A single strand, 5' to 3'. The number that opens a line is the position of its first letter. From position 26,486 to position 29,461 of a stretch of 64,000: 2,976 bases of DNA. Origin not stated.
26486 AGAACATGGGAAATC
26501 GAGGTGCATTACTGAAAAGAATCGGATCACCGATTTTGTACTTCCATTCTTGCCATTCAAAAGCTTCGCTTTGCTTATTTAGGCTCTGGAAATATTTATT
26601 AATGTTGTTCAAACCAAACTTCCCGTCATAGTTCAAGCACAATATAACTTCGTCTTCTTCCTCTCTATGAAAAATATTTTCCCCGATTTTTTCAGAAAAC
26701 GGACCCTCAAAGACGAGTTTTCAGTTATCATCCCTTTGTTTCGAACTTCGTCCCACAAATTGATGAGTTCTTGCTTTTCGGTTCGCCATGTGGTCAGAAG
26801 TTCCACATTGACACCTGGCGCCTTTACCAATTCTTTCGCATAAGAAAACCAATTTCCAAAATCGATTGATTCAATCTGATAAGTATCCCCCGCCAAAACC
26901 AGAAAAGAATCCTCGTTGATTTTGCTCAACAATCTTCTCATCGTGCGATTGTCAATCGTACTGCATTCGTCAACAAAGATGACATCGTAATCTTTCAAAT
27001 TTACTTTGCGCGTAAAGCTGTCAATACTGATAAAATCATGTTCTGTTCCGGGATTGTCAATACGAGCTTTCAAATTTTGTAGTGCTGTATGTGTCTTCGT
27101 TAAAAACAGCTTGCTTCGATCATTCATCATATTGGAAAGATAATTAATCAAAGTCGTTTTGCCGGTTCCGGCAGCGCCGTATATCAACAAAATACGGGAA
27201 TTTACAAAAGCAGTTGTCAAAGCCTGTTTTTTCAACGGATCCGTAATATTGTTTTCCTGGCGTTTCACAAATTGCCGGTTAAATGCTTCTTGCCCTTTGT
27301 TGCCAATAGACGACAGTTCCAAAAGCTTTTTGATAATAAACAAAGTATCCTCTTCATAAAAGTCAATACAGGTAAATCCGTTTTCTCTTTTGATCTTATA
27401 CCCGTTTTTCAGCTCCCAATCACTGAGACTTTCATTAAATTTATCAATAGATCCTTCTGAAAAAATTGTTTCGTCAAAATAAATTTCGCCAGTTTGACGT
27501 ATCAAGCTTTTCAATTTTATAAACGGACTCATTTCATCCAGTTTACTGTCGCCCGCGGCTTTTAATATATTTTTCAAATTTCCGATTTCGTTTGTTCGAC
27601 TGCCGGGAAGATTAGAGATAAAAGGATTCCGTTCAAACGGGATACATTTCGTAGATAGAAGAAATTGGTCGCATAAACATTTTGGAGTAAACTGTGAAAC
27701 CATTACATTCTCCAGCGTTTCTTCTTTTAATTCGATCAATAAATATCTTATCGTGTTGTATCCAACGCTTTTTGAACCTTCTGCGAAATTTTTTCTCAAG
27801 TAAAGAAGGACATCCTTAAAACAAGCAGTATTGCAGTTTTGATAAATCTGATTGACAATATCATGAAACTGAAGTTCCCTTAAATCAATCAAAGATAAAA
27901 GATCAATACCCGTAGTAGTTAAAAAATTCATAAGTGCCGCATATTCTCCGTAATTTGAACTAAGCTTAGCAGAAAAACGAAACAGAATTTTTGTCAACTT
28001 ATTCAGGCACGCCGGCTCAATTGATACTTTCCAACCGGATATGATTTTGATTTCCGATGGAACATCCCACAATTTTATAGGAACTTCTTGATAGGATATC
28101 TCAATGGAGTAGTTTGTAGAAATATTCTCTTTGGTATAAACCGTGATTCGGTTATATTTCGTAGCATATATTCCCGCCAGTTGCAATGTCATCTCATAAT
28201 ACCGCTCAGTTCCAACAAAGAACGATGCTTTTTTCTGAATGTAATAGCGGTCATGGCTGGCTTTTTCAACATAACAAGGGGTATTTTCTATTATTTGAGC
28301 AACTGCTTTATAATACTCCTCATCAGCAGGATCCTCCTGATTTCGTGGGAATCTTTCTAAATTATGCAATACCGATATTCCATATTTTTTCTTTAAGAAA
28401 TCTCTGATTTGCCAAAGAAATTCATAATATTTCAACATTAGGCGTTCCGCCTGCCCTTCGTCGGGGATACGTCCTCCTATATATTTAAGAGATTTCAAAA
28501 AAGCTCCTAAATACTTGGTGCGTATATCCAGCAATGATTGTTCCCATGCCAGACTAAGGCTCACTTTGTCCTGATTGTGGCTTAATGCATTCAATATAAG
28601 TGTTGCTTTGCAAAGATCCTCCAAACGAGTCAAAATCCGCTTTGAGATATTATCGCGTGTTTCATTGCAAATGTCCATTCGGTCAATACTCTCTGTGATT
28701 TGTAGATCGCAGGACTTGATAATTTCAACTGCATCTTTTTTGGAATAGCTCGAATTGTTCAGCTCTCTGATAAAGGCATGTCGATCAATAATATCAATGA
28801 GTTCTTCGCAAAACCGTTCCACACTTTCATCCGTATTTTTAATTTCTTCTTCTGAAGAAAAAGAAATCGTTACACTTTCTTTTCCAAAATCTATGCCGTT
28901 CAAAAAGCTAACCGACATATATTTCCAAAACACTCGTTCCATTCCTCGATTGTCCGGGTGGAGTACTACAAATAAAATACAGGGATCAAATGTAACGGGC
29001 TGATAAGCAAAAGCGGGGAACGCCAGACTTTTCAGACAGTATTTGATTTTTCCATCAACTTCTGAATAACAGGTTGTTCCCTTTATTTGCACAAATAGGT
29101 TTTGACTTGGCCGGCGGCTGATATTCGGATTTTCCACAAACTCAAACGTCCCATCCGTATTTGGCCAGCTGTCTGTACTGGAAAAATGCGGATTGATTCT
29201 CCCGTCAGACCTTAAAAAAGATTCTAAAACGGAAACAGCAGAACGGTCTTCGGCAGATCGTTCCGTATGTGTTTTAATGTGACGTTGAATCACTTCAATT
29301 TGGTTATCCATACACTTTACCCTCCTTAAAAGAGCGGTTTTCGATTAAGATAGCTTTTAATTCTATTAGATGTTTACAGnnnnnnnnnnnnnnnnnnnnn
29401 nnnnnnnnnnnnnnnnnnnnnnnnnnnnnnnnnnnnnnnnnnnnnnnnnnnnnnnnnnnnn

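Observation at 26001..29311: A giant nuclease-like/SF1-helicase fusion is the best single-gene defence candidate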

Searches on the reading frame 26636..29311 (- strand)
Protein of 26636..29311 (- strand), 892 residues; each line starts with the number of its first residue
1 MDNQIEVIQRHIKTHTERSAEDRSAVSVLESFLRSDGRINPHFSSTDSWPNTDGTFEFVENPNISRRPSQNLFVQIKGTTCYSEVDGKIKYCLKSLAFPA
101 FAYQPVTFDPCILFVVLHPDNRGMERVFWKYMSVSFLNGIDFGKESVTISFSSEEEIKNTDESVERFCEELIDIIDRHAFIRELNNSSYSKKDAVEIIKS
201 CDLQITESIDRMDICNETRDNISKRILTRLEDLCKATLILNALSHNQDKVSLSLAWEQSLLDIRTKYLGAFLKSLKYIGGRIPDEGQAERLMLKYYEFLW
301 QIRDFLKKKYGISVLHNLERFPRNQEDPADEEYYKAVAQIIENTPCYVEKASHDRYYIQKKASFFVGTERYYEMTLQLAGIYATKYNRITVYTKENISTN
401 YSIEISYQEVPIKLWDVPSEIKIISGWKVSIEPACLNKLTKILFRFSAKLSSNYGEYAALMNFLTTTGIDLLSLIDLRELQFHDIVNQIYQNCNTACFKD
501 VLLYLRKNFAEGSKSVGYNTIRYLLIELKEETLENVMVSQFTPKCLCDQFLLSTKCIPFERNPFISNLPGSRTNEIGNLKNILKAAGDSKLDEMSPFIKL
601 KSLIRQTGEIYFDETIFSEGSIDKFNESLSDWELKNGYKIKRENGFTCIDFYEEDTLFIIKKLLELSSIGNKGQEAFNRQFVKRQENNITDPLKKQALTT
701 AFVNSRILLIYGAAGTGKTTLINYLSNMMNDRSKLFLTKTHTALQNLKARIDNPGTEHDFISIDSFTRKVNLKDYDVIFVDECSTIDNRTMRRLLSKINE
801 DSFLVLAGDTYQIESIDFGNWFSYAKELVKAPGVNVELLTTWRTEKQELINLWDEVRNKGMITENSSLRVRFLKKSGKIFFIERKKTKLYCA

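Call 52: find_encoding_contigs(protein=window:26636-29311:-, flank=10000, max_places=3)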
Protein window:26636-29311:- (892 aa): 7 contigs read that carry it; 3 places shown.
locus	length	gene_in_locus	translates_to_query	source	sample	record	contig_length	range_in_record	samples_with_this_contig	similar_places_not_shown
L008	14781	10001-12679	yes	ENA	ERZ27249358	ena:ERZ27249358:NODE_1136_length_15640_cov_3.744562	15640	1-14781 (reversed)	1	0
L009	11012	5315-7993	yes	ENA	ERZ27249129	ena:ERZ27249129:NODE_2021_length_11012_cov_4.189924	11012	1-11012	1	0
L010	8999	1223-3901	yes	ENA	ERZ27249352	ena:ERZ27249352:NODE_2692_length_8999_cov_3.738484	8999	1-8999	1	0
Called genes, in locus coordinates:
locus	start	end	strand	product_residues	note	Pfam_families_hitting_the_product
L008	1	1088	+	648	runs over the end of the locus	?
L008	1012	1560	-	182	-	-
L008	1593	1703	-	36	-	-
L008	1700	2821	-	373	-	PF00239:Resolvase, PF07508:Recombinase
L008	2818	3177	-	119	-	-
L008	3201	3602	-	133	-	PF02498:Bro-N (weak)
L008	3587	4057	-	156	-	-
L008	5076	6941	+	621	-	PF12728:HTH_17 (weak), PF09820:AAA-ATPase_like, PF08011:PDDEXK_9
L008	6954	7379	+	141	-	-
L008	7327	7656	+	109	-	-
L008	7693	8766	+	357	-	PF02384:N6_Mtase (faint), PF07669:Eco57I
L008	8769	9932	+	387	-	-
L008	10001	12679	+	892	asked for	PF02562:PhoH (faint), PF13245:AAA_19, PF13604:AAA_30, PF27713:UCP018868 (weak), PF01443:Viral_helicase1, PF07728:AAA_5 (weak), PF09848:SLFN-g3_helicase (weak)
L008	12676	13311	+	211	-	PF01443:Viral_helicase1 (weak), PF13361:UvrD_C (faint), PF13538:UvrD_C_2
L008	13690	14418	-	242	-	-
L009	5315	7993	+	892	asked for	PF02562:PhoH (faint), PF13245:AAA_19, PF13604:AAA_30, PF27713:UCP018868 (weak), PF01443:Viral_helicase1, PF07728:AAA_5 (weak), PF09848:SLFN-g3_helicase (weak)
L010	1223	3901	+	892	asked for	PF02562:PhoH (faint), PF13245:AAA_19, PF13604:AAA_30, PF27713:UCP018868 (weak), PF01443:Viral_helicase1, PF07728:AAA_5 (weak), PF09848:SLFN-g3_helicase (weak)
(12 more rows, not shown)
